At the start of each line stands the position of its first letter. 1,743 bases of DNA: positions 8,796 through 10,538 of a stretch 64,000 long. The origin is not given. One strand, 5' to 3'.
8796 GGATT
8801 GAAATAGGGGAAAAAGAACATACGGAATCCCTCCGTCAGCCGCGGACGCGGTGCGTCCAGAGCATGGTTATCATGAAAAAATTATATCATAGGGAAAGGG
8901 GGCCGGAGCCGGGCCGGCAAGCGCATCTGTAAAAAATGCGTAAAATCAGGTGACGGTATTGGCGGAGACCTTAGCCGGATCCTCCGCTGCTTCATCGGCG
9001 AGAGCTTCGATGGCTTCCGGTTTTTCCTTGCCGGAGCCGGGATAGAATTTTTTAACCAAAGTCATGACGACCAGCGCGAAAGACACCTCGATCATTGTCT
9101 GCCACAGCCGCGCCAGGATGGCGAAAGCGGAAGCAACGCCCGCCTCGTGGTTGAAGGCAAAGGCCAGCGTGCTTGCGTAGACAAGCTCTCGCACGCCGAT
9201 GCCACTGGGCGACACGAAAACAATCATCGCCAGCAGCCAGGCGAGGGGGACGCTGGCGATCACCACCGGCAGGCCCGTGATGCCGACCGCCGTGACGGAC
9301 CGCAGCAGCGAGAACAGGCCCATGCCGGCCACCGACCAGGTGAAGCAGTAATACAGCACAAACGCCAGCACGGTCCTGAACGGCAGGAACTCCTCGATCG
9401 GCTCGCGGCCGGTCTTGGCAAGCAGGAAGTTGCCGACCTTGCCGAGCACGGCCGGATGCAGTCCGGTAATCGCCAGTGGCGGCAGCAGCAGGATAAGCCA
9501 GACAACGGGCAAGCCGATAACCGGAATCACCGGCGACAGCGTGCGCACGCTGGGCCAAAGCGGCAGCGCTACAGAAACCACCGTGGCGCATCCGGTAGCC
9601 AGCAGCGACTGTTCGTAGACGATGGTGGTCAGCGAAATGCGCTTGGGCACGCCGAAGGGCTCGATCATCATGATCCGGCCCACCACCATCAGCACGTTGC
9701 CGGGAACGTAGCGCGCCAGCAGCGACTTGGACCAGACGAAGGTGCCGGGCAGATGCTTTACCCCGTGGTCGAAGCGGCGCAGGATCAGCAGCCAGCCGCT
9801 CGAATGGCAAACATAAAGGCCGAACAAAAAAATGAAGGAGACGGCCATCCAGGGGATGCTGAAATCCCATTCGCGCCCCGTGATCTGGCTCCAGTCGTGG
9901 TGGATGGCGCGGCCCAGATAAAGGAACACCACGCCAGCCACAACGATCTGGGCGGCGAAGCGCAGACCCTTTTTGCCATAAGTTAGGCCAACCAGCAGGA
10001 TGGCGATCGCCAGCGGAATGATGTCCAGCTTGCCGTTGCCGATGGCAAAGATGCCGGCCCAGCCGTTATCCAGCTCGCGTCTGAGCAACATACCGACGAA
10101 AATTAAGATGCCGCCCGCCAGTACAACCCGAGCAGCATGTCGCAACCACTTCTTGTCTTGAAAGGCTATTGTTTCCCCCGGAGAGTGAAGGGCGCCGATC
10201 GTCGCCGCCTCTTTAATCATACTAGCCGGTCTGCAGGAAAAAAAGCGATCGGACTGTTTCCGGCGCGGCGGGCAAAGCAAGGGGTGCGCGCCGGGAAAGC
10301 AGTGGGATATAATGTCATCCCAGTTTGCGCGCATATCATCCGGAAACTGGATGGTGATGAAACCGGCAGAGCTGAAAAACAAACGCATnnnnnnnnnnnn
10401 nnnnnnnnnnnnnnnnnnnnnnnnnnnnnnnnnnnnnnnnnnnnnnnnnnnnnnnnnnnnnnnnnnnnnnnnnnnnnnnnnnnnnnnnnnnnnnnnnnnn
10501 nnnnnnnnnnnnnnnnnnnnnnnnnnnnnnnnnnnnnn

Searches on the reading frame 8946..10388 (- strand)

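Call 63: search_protein_families(library=pfam, proteins=[window:8946-10388:-], max_evalue=0.00001)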
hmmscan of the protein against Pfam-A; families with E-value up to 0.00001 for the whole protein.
window:8946-10388:- (480 aa): 1 family
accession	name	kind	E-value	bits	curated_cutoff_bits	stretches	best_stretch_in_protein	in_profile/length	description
PF03706.18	LPG_synthase_TM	-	1.3e-09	38.4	33.4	1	146-431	3-295/302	Lysylphosphatidylglycerol synthase TM region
